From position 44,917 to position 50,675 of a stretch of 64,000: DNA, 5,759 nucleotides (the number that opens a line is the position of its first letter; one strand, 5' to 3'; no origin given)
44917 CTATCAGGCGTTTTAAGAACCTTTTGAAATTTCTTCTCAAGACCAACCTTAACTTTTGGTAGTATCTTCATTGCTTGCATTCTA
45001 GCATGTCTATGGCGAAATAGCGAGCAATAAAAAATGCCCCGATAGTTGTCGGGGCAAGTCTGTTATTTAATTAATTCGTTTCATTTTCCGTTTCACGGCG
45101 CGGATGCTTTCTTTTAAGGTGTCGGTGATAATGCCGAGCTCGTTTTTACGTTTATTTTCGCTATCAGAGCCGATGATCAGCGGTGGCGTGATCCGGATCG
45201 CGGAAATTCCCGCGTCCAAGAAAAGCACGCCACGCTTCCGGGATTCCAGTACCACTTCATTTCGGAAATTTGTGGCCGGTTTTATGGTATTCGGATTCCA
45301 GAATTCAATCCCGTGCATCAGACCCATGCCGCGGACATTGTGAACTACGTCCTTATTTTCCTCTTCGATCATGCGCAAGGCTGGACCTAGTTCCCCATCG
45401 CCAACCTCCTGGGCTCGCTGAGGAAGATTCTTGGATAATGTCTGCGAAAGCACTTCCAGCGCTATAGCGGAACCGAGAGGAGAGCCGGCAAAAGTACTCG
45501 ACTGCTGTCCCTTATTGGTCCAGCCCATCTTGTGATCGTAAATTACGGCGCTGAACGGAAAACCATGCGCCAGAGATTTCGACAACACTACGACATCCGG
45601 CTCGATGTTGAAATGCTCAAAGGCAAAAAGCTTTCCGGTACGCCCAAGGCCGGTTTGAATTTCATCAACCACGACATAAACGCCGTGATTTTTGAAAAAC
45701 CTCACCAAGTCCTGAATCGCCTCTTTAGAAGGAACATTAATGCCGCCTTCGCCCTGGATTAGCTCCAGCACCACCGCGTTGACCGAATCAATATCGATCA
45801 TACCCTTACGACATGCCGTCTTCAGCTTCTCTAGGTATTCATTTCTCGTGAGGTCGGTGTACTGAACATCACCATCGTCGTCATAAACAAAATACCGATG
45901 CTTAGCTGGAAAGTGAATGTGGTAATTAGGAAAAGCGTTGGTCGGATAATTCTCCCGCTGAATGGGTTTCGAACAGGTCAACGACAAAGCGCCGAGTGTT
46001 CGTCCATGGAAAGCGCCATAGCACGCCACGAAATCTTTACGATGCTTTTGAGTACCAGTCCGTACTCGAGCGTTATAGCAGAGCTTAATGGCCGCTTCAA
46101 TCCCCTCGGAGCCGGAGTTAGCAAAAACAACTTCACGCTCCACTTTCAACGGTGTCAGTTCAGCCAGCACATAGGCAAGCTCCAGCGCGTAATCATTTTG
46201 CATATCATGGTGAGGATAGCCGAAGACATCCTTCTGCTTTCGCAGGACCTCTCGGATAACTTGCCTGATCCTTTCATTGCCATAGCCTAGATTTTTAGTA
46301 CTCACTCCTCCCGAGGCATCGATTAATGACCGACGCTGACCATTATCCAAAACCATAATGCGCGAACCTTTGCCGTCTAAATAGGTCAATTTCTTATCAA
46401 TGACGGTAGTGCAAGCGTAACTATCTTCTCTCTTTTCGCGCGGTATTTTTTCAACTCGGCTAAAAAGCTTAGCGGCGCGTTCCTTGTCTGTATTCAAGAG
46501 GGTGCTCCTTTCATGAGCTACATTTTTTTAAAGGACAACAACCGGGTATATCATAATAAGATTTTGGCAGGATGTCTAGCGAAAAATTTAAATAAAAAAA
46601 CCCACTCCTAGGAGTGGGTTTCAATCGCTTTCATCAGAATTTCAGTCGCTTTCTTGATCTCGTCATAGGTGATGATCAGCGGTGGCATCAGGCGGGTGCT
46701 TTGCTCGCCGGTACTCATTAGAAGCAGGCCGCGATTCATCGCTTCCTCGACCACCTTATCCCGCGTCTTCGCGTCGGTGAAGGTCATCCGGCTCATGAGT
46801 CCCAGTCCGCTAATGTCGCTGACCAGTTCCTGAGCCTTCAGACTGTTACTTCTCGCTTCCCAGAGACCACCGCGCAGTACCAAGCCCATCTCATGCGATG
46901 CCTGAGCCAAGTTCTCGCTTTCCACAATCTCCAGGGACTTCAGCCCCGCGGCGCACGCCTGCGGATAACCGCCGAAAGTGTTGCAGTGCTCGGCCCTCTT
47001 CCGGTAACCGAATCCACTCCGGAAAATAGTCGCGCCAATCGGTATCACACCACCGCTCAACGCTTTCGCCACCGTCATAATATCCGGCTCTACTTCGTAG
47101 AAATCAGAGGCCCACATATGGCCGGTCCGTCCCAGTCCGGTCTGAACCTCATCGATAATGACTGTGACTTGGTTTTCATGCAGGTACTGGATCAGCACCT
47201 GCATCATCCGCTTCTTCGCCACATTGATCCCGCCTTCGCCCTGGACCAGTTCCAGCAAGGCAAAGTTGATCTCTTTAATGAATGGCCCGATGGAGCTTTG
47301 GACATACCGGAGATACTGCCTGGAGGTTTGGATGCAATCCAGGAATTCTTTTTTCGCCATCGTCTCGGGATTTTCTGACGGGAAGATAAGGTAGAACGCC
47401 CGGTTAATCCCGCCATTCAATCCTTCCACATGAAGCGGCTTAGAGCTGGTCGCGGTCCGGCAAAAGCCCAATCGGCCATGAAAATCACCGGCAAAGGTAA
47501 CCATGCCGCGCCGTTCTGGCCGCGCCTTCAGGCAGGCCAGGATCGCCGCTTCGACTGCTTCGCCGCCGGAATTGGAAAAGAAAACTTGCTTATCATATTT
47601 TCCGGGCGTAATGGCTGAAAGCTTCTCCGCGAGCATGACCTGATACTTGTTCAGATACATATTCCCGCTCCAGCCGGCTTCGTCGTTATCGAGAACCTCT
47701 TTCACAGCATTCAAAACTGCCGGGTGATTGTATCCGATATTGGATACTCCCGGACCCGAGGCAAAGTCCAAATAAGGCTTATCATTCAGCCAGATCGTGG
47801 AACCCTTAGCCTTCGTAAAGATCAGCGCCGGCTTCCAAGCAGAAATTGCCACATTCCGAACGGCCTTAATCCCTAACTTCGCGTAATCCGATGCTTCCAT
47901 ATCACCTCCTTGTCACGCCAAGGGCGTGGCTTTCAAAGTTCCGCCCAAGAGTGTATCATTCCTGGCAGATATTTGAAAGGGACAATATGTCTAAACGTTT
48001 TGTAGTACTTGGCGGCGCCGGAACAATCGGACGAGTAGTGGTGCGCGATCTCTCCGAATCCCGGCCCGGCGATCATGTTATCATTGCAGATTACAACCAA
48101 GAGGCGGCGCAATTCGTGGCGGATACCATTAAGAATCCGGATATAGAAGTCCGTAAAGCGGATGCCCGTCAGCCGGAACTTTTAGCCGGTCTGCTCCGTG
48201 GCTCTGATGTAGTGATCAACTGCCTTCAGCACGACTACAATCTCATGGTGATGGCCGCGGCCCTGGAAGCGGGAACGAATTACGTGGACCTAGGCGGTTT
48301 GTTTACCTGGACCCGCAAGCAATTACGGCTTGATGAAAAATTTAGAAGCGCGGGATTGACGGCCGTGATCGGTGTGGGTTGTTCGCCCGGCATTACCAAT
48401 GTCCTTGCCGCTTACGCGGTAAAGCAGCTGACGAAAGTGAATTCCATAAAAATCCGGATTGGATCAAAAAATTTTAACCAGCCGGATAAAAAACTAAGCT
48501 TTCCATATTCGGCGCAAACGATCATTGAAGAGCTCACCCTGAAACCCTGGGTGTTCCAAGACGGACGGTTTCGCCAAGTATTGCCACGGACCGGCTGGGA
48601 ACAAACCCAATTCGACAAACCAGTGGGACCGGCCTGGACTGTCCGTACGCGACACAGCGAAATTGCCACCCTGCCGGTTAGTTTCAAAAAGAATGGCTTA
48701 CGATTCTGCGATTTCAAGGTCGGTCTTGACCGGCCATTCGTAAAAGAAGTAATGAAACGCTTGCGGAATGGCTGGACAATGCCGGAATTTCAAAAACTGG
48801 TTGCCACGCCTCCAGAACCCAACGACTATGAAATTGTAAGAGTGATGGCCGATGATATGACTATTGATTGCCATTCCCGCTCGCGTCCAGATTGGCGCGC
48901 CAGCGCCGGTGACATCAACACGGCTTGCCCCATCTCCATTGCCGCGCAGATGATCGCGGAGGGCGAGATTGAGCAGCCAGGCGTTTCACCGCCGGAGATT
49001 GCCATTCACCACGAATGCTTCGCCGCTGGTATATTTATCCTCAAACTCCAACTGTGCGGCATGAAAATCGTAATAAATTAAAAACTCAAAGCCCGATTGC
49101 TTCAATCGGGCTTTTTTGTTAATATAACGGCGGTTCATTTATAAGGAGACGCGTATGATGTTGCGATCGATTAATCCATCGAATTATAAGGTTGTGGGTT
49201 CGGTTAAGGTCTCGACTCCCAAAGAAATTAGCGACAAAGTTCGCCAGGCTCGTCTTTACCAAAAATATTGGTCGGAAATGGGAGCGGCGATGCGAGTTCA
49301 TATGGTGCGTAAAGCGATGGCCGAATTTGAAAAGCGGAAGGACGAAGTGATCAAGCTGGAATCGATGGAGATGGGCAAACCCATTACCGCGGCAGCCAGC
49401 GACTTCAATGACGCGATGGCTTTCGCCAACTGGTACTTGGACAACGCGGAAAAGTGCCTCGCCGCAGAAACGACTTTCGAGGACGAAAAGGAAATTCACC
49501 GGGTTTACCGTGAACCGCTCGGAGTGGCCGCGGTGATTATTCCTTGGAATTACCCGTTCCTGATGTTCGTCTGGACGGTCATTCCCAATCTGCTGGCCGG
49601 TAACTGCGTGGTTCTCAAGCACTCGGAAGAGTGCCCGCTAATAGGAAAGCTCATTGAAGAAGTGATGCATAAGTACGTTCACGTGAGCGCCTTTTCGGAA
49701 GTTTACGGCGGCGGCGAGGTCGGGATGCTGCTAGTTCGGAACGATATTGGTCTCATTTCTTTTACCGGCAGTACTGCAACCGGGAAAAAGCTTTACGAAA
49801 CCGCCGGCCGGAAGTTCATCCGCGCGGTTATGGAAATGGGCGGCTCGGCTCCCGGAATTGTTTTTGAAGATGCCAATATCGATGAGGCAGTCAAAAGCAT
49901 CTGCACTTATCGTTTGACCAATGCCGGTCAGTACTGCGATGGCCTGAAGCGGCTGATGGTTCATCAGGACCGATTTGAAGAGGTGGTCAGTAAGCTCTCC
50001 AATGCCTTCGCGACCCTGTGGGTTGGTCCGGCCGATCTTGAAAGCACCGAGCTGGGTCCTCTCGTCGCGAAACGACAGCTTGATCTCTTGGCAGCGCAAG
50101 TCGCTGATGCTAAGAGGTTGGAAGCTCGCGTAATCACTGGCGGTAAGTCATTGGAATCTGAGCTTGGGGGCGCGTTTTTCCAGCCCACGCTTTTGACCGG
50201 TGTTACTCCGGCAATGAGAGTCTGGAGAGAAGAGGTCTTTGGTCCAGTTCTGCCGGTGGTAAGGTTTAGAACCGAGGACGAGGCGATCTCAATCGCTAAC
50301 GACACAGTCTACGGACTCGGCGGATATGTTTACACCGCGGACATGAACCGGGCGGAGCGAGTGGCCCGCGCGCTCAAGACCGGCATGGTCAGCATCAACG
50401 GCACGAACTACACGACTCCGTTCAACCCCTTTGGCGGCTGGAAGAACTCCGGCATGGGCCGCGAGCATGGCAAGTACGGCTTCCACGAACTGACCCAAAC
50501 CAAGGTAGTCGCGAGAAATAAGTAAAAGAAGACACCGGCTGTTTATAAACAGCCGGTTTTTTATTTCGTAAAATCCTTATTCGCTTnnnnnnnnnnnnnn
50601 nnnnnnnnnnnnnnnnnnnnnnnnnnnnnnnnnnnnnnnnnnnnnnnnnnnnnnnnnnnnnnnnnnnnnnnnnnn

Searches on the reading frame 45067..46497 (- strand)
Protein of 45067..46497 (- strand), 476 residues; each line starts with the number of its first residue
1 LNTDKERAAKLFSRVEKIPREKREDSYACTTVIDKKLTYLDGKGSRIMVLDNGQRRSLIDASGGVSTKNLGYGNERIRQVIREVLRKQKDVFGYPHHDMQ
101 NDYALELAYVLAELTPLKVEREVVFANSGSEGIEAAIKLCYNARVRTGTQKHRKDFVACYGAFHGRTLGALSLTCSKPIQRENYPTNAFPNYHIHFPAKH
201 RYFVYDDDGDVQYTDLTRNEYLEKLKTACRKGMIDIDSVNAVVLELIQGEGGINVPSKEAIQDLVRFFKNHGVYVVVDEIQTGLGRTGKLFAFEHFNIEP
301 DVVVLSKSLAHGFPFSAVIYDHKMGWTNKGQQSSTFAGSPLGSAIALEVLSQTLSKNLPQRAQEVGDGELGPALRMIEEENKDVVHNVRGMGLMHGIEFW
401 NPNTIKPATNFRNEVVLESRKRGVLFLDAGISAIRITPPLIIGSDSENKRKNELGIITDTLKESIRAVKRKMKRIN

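Call 78: search_protein_families(library=pfam, proteins=[window:45067-46497:-], max_evalue=0.00001)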
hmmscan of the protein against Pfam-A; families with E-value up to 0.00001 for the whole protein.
window:45067-46497:- (476 aa): 2 families
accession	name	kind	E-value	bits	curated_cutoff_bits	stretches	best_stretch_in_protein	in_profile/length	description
PF00202.27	Aminotran_3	-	7.7e-81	272.3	30.5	1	42-446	16-391/403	Aminotransferase class-III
PF00155.27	Aminotran_1_2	-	2.6e-06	27.3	19.7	0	255-363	162-277/361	Aminotransferase class I and II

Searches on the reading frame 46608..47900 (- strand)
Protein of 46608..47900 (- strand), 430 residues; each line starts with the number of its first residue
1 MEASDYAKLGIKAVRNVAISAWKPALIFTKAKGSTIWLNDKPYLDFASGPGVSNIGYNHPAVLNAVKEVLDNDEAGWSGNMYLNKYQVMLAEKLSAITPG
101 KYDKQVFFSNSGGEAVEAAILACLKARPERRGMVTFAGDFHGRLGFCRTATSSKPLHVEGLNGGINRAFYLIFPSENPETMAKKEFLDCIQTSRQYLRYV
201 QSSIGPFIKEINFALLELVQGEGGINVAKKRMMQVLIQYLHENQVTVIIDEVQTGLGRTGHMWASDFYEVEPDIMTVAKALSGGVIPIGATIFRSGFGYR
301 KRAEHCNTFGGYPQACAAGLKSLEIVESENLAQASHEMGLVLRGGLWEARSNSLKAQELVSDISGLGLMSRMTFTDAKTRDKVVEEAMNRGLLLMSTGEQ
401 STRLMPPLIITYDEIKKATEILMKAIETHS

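Call 78: search_protein_families(library=pfam, proteins=[window:46608-47900:-], max_evalue=0.00001)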
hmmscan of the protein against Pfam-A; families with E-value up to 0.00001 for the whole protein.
window:46608-47900:- (430 aa): 1 family
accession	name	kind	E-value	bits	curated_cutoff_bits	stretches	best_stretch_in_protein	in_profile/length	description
PF00202.27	Aminotran_3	-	2.5e-82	277.2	30.5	1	25-426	10-403/403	Aminotransferase class-III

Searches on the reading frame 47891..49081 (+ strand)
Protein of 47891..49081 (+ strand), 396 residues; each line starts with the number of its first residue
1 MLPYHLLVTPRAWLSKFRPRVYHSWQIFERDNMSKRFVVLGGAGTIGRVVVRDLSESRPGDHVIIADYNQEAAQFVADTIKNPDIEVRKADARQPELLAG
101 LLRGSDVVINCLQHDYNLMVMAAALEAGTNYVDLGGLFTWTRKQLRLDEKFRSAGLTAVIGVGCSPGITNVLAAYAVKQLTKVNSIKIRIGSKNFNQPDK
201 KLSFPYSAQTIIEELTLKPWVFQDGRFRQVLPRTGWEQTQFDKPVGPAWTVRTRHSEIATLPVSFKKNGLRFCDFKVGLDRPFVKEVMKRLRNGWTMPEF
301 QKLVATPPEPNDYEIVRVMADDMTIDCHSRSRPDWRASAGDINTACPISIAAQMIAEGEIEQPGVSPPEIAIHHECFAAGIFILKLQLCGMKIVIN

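Call 78: search_protein_families(library=pfam, proteins=[window:47891-49081:+], max_evalue=0.00001)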
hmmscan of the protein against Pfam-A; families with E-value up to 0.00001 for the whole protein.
window:47891-49081:+ (396 aa): 3 families
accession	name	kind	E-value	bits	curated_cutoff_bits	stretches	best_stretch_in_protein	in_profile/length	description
PF03435.24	Sacchrp_dh_NADP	-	1.2e-19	71.4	25.1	1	38-159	2-129/129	Saccharopine dehydrogenase NADP binding domain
PF16653.10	Sacchrp_dh_C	-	3.4e-12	47.5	31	1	163-375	1-251/265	Saccharopine dehydrogenase C-terminal domain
PF05368.20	NmrA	-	6e-06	26.5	27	1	34-128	2-98/298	NmrA-like family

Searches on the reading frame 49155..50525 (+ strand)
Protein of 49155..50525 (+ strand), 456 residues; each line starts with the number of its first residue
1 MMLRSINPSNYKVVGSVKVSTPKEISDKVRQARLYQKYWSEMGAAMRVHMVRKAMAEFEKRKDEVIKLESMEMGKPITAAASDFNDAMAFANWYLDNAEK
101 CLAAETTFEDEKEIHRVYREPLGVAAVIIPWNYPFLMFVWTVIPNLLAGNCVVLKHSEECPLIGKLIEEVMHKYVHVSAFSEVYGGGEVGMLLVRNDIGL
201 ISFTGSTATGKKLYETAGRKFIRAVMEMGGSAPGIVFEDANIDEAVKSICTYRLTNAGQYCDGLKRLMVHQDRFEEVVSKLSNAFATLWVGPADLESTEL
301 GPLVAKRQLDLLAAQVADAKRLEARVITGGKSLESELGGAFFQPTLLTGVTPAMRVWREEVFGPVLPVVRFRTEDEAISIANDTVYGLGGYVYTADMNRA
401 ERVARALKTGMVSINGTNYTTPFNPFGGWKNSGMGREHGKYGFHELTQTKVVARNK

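Call 78: search_protein_families(library=pfam, proteins=[window:49155-50525:+], max_evalue=0.00001)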
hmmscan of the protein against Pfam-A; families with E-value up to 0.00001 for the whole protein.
window:49155-50525:+ (456 aa): 1 family
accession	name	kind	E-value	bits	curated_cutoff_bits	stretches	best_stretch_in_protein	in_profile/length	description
PF00171.27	Aldedh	-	1.2e-137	459.7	23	1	4-452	10-461/461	Aldehyde dehydrogenase family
